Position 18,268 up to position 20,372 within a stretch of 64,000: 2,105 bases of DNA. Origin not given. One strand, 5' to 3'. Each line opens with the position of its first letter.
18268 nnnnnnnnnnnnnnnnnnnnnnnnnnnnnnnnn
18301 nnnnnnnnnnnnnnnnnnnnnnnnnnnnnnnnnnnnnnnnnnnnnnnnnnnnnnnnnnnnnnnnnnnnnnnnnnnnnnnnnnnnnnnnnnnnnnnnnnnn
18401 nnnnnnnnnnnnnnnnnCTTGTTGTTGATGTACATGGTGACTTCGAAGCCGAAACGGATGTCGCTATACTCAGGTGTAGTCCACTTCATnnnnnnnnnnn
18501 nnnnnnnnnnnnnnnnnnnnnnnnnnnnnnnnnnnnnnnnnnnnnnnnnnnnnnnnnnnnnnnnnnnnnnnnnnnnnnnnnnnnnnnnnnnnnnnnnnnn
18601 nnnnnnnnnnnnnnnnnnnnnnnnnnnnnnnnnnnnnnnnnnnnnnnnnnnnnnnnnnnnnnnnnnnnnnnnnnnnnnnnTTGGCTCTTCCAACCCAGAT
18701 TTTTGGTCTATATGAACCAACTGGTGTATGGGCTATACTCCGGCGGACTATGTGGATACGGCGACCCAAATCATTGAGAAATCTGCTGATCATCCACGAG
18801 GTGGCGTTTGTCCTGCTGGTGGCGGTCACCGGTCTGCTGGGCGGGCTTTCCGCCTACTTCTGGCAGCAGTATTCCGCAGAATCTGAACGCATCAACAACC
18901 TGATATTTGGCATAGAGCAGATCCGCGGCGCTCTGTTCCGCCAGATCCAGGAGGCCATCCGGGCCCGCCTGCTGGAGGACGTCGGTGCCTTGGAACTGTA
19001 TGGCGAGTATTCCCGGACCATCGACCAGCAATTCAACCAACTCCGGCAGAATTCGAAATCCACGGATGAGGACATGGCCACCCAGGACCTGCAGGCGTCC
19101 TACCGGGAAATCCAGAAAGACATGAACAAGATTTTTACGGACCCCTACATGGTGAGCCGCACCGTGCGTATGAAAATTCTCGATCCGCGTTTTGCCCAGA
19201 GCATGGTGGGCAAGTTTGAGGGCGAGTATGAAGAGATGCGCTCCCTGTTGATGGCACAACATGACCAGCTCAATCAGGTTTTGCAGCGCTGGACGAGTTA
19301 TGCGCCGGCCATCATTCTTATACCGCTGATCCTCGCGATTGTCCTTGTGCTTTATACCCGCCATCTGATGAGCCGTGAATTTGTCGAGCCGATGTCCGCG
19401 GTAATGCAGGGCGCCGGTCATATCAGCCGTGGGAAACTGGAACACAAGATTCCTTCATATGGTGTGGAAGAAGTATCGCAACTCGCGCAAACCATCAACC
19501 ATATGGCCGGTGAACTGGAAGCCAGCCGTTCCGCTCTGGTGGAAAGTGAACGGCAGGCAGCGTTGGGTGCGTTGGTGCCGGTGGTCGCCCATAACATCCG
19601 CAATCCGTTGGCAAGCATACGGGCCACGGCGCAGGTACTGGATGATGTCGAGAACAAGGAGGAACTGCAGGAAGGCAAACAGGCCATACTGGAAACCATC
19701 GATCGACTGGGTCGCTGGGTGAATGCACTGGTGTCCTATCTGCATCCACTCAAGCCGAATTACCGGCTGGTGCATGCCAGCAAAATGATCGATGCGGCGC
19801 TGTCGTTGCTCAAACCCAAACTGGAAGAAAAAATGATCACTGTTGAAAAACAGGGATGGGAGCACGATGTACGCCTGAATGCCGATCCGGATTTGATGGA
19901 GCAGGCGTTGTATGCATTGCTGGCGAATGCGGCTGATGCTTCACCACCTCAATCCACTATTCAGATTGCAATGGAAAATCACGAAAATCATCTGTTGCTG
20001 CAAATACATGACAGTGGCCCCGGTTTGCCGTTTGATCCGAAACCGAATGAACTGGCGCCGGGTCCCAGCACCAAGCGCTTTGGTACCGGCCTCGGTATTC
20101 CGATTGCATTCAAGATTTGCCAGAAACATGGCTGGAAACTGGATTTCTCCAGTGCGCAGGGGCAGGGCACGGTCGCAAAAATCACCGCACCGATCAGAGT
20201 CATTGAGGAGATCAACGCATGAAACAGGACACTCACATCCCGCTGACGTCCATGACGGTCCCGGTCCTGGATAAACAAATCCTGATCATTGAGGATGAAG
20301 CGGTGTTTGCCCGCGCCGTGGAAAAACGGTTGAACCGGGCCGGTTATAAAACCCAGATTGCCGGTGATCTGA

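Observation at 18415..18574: Solitary pqqA precursor-peptide gene with its own sigma-54-type promoter and terminator, beside an HK / NtrC-type pair and far from pqqBCDE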

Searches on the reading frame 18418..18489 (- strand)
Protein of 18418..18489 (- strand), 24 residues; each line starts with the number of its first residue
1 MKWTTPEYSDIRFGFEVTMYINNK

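Call 4: search_protein_families(library=pfam, proteins=[window:18418-18489:-], max_evalue=0.01)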
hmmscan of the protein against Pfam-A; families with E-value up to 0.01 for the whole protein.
seq(24 aa): 1 family
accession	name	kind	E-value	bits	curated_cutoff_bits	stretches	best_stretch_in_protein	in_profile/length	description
PF08042.16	PqqA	-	2.3e-11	43.8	21.1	1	2-20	1-19/19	PqqA family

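Call 5: search_protein_families(library=ncbifam, proteins=[window:18418-18489:-], max_evalue=0.01)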
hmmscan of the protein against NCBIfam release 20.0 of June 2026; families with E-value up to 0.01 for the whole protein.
seq(24 aa): 1 family
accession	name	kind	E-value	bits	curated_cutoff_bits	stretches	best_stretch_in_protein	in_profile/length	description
TIGR02107.1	PQQ_syn_pqqA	equivalog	1.7e-12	46.8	20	1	3-23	1-21/21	pyrroloquinoline quinone precursor peptide PqqA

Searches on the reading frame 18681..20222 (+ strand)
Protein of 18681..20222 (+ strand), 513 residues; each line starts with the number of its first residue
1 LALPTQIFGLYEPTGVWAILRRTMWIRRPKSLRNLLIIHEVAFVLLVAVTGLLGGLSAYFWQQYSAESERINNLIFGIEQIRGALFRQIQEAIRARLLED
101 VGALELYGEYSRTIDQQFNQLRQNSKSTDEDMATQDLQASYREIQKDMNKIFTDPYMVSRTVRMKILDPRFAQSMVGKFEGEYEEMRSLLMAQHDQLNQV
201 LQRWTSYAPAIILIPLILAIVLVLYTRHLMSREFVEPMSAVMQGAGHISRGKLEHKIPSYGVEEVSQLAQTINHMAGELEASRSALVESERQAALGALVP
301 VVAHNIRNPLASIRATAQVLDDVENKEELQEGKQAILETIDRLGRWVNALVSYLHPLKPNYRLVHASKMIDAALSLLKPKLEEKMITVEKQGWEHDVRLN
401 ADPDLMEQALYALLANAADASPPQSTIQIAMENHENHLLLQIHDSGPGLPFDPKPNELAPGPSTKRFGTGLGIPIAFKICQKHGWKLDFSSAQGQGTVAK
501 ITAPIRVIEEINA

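Call 4: search_protein_families(library=pfam, proteins=[window:18681-20222:+], max_evalue=0.01)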
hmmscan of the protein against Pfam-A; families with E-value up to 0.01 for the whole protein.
window:18681-20222:+ (513 aa): 5 families
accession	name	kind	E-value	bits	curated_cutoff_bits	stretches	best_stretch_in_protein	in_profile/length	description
PF02518.31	HATPase_c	-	1.1e-15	58.5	26.4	1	402-505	2-109/111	Histidine kinase-, DNA gyrase B-, and HSP90-like ATPase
PF00512.31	HisKA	-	2.7e-09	37.4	26.9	1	295-350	2-57/66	His Kinase A (phospho-acceptor) domain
PF00672.30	HAMP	-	6.8e-09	36.4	25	1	229-281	1-53/53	HAMP domain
PF01093.22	Clusterin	-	0.0032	17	23.6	1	116-245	128-241/430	Clusterin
PF13581.12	HATPase_c_2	-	0.006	17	27.4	0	418-479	47-108/127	Histidine kinase-like ATPase domain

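Call 5: search_protein_families(library=ncbifam, proteins=[window:18681-20222:+], max_evalue=0.01)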
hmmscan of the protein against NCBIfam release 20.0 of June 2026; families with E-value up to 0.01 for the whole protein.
window:18681-20222:+ (513 aa): 78 families (the best 25 are shown)
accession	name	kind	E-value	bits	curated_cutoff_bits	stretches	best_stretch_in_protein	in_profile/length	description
NF008468.0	PRK11360.1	equivalog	2.6e-46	158.2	646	2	284-507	385-610/616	two-component system sensor histidine kinase AtoS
NF007688.0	PRK10364.1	equivalog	1.8e-35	122.6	479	1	286-507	231-453/460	two-component system sensor histidine kinase ZraS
NF008312.0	PRK11100.1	equivalog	1.5e-28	99.9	356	1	215-504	187-473/477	two-component system sensor histidine kinase CreC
NF033092.0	HK_WalK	equivalog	2.8e-28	98.9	725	2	299-504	376-593/594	cell wall metabolism sensor histidine kinase WalK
NF047794.1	HisKinPtgB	equivalog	1e-22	80.2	1000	2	278-493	425-643/656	two-component system sensor histidine kinase PgtB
NF046044.1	PnpS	equivalog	3e-22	79.2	400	1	300-502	175-388/390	two-component system histidine kinase PnpS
NF040691.1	MtrAB_MtrB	equivalog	3.5e-22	79.1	450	1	211-507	189-494/507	MtrAB system histidine kinase MtrB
TIGR01386.1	cztS_silS_copS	subfamily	4.4e-21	75.4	292.55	1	187-495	143-449/457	heavy metal sensor histidine kinase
NF007004.0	PRK09467.1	equivalog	1.4e-20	73.6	415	1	216-506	162-437/440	two-component system sensor histidine kinase EnvZ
NF008293.1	PRK11073.1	equivalog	3e-19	69.5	240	1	289-506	124-348/349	nitrogen regulation protein NR(II)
NF012163.2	BaeS_SmeS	equivalog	5.1e-19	68.5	500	1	213-492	168-445/457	sensor histidine kinase efflux regulator BaeS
NF012226.0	AdeS_HK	equivalog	8.1e-19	68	500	1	210-501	64-349/353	two-component sensor histidine kinase AdeS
TIGR02966.1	phoR_proteo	equivalog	6.6e-18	64.8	334.2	1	299-499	118-329/333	phosphate regulon sensor histidine kinase PhoR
NF007837.0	PRK10549.1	equivalog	8.3e-18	64.3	603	1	103-501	67-454/466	envelope stress sensor histidine kinase BaeS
NF007898.0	PRK10604.1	equivalog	1.1e-17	64.4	478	1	211-505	142-423/433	two-component system sensor histidine kinase RstB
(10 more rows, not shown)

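Call 14: find_related_loci(query=window:18681-20222:+, collection=genome_contigs, flank=6000)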
Query window:18681-20222:+ (513 aa) in genome_contigs; peptide patterns used: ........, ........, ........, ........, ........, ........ (x = any residue, [..] = any of these).
58 stretches matched a pattern; 12 encode a relative of the query (tblastn E <= 1e-3); 11 distinct loci.
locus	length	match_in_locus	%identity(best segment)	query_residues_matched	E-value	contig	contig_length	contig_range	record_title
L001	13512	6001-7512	72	9-512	0e+0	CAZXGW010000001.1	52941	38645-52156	MAG TPA_asm: uncultured Enterobacteriaceae bacterium isolate binchicken_co21_300 genome assembly, contig: NODE_151_lengt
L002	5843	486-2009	72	13-513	0e+0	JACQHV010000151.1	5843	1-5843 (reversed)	MAG: Gammaproteobacteria bacterium isolate NC_groundwater_1108_Ag_S2p5_46_34 S_2p5_S6_coassembly_k141_3088498, whole gen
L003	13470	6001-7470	79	23-512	0e+0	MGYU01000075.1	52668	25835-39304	MAG: Gammaproteobacteria bacterium RIFCSPLOWO2_12_47_11 rifcsplowo2_12_sub10_scaffold_46, whole genome shotgun sequence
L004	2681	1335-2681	76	24-472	0e+0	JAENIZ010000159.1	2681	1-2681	MAG: Gammaproteobacteria bacterium isolate CoA_2_bin.44 scaffold_47892, whole genome shotgun sequence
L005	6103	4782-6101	74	22-461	0e+0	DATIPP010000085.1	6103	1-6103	MAG TPA_asm: Gammaproteobacteria bacterium isolate SMAG_U15853 k141_3582, whole genome shotgun sequence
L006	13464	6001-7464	63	9-497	0e+0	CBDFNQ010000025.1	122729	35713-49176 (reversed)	MAG: Gammaproteobacteria bacterium isolate 82f50fbc-aeb5-4c25-aad8-d745897ec859 genome assembly, contig: contig_25, whol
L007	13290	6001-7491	59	14-510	0e+0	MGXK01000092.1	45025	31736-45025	MAG: Gammaproteobacteria bacterium RBG_16_51_14 RBG_16_scaffold_3874, whole genome shotgun sequence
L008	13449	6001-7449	60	22-504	0e+0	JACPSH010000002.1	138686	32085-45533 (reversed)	MAG: Gammaproteobacteria bacterium isolate NC_groundwater_700_Ag_S-0.2um_63_18 S36_SO-2_scaffold_76370, whole genome sho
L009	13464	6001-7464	60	24-510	0e+0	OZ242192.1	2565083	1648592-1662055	MAG: Gammaproteobacteria bacterium isolate bebfbfff-9005-43bc-bb2f-60e78c5851df genome assembly, chromosome: 1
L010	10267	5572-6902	60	30-505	1e-156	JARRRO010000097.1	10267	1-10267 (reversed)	MAG: Gammaproteobacteria bacterium isolate Spart_230_MAG scaffold_10321, whole genome shotgun sequence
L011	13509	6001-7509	61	1-504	0e+0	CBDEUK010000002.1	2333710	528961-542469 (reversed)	MAG: Gammaproteobacteria bacterium isolate aaa19712-8064-448f-a3ea-3039ebdaf282 genome assembly, contig: contig_2, whole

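Call 51: find_homologous_proteins(query=window:18750-20222:+, max_evalue=1e-30)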
Query window:18750-20222:+ (490 aa): 1776 proteins with E <= 1e-30 among 8000 candidates; the best 120 are listed.
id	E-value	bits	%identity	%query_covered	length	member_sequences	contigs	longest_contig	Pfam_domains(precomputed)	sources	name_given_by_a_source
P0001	0.0e+0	1084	100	100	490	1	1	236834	PF00672.31,PF02518.32,PF00512.32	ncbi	-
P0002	1.1e-254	863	80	99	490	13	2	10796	PF00672.31,PF02518.32,PF00512.32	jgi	jgi:signal transduction histidine kinase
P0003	2.3e-252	856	80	100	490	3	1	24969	PF00672.31,PF02518.32,PF00512.32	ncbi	-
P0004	4.2e-252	855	79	100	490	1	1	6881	PF00672.31,PF02518.32,PF00512.32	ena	-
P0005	1.1e-248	844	78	100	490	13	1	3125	PF00672.31,PF02518.32,PF00512.32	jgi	jgi:signal transduction histidine kinase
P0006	2.9e-248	842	78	100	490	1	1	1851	PF00672.31,PF02518.32,PF00512.32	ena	-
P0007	9.7e-247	837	78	99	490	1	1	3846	PF00672.31,PF02518.32,PF00512.32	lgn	-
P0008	1.2e-241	820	75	100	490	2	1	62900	PF00672.31,PF02518.32,PF00512.32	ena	-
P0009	2.2e-240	816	74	100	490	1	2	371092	PF00672.31,PF02518.32,PF00512.32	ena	-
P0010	4.4e-240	815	74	99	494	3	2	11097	PF00672.31,PF02518.32,PF00512.32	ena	-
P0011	5.3e-240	815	74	99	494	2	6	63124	PF00672.31,PF02518.32,PF00512.32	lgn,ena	-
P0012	4.7e-239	812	75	99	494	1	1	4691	PF00672.31,PF02518.32,PF00512.32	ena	-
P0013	5.1e-239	812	75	99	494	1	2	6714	PF00672.31,PF02518.32,PF00512.32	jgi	jgi:signal transduction histidine kinase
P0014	5.5e-238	808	75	100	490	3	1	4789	PF00672.31,PF02518.32,PF00512.32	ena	-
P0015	1.0e-236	804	74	99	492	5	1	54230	PF00672.31,PF02518.32,PF00512.32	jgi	-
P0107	1.8e-188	645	61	100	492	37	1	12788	PF00672.31,PF02518.32,PF00512.32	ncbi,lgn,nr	ncbi:MAG: hypothetical protein DHS20C09_12360 [marine bacterium B5-7]|nr:MAG: hypothetical protein D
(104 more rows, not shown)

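Call 53: find_encoding_contigs(protein=P0001, flank=1500, max_places=2)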
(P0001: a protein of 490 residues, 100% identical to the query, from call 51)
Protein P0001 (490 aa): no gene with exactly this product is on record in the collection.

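Call 54: find_encoding_contigs(protein=P0107, flank=6000, max_places=2)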
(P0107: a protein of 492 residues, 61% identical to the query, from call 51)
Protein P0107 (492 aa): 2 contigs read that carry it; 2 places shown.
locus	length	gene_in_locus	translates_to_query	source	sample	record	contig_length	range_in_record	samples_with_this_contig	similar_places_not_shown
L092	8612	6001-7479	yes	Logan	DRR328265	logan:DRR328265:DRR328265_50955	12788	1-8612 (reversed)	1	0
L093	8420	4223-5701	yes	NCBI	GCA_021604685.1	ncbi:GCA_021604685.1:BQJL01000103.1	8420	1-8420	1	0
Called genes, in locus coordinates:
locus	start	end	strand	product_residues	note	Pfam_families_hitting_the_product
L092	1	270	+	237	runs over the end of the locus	-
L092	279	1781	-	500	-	PF00092:VWA, PF13519:VWA_2, PF16697:Yop-YscD_cpl, PF00498:FHA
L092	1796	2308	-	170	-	-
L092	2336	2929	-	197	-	-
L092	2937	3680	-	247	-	PF01618:MotA_ExbB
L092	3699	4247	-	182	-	PF03625:DUF302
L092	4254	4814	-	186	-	PF03734:YkuD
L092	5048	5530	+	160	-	PF01292:Ni_hydr_CYTB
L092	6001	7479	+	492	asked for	PF00672:HAMP, PF00512:HisKA, PF02518:HATPase_c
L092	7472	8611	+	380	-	?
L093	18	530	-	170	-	-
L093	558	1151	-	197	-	-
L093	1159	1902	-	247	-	PF01618:MotA_ExbB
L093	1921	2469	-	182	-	PF03625:DUF302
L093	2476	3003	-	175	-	PF03734:YkuD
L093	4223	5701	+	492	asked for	PF00672:HAMP, PF00512:HisKA, PF02518:HATPase_c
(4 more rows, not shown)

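Call 62: search_protein_families(library=pfam, proteins=[L011:2705-4690:+, L011:4757-5578:-], max_evalue=0.001)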
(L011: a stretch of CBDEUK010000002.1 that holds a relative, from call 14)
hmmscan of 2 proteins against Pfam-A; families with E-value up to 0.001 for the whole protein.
L011:2705-4690:+ (661 aa): 3 families
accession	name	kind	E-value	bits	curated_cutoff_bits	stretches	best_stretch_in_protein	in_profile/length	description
PF01011.28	PQQ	-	2.1e-55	189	26.7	3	289-410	213-336/595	Glucose/ethanol/alcohol dehydrogenase, beta-propeller domain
PF13360.13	PQQ_2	-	4.8e-14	53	27.6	2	90-239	29-144/233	Outer membrane protein assembly factor BamB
PF13570.13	Beta-prop_ACSF4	-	4.9e-08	33.2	133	1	531-592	30-92/329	Beta-alanine-activating enzyme, beta-propeller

L011:4757-5578:- (273 aa): 1 family
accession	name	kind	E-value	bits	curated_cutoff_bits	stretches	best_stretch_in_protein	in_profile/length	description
PF21347.3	DUF3108_like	-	0.00077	19.8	27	1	125-247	76-184/199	DUF3108-like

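Call 68: predict_structure(alignment_id=A1)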
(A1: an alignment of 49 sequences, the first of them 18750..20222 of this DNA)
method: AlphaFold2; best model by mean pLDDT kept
length: 490 residues; sequences in the alignment: 49
mean_pLDDT: 78.1   pTM: 0.45
mean pLDDT of the five models: 78.1, 75.0, 72.3, 69.7, 68.9
residues with pLDDT >= 90: 78; 70-90: 287; 50-70: 110; < 50: 15
segments of 3 or more residues with pLDDT < 50: 439-443, 484-490
pLDDT, mean of each block of 10 residues (from residue 1): 59 81 87 87 91 93 88 82 90 93 91 92 80 60 70 84 94 91 84 86 85 88 85 83 86 82 62 55 63 65 71 67 59 64 85 79 86 82 81 82 88 87 67 52 56 76 79 82 49
secondary structure, 60 per line:
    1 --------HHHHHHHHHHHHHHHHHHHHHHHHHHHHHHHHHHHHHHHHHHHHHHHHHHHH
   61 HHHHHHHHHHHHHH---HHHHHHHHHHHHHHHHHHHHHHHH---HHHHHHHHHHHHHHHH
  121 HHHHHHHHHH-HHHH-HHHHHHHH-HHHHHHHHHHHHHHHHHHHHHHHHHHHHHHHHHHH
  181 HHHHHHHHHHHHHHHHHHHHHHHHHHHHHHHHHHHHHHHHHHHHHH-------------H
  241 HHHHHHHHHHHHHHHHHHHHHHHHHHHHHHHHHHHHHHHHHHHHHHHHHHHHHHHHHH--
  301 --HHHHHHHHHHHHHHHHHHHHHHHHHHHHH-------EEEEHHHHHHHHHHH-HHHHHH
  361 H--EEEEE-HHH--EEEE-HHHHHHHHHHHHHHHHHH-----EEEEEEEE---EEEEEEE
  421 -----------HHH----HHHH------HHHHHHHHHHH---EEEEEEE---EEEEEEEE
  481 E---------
elements in order: H9-74 H78-101 H105-130 H132-135 H137-144 H146-226 H240-298 H303-331 E339-342 H343-353 H355-361 E364-368 E375-378 H380-397 E403-410 E414-420 H439-442 H449-459 E463-469 E473-481

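Call 71: fold_search(model_id=the predicted structure, library=pdb)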
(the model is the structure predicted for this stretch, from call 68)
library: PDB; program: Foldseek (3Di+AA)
matches with E <= 10: 675; with E <= 0.001: 335
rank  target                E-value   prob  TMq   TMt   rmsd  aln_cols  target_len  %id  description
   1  9a5d_A                6.4e-15  1.00  0.28  0.23  21.6       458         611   18  Integrative model of WALK-YYCH by crosslinking MS and deep learning (released 2024-09-18)
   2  5c93_A                2.8e-13  1.00  0.32  0.61   7.3       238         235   23  Histidine kinase with ATP (released 2016-07-27)
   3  4u7n_B                5.6e-13  1.00  0.31  0.64   5.5       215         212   25  Inactive structure of histidine kinase (released 2015-09-02)
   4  4u7o_A                6.5e-13  1.00  0.31  0.60   7.1       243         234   23  Active histidine kinase bound with ATP (released 2015-09-02)
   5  9jfj_C                8.0e-13  1.00  0.32  0.64   8.3       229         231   27  Crystal structure of the cytoplasmic domain of ZraS in ADP-bound form (released 2025-03-26)
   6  4zki_A                1.3e-12  1.00  0.31  0.59   6.9       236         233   23  The crystal structure of Histidine Kinase YycG with ADP (released 2016-05-04)
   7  6rh0_B                1.4e-12  1.00  0.36  0.70   4.7       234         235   20  Revisiting pH-gated conformational switch. Complex HK853-RR468 pH 5.5 (released 2020-02-19)
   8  9jfj_A                1.5e-12  1.00  0.31  0.61   8.9       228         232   27  Crystal structure of the cytoplasmic domain of ZraS in ADP-bound form (released 2025-03-26)
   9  4u7n_A                1.8e-12  1.00  0.32  0.65   5.2       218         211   24  Inactive structure of histidine kinase (released 2015-09-02)
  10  6rgz_A                1.9e-12  1.00  0.35  0.68   5.3       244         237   21  Revisiting pH-gated conformational switch. Complex HK853-RR468 pH 6.5 (released 2020-02-19)
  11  6azr_A                2.4e-12  1.00  0.35  0.67   5.1       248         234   20  Crystal structure of the T264A HK853cp-BeF3-RR468 complex (released 2017-12-27)
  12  6rgy_B                2.5e-12  1.00  0.36  0.70   4.5       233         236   21  Revisiting pH-gated conformational switch. Complex HK853-RR468 pH 7.5 (released 2020-02-19)
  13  5uht_A                2.8e-12  1.00  0.35  0.66   5.2       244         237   20  Structure of the Thermotoga maritima HK853-BeF3-RR468 complex at pH 5.0 (released 2017-12-27)
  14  6rfv_B                3.4e-12  1.00  0.36  0.70   4.6       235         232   20  Revisiting pH-gated conformational switch. Complex HK853-RR468 pH 7 (released 2020-02-19)
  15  6rh0_A                6.0e-12  1.00  0.36  0.70   4.6       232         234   21  Revisiting pH-gated conformational switch. Complex HK853-RR468 pH 5.5 (released 2020-02-19)
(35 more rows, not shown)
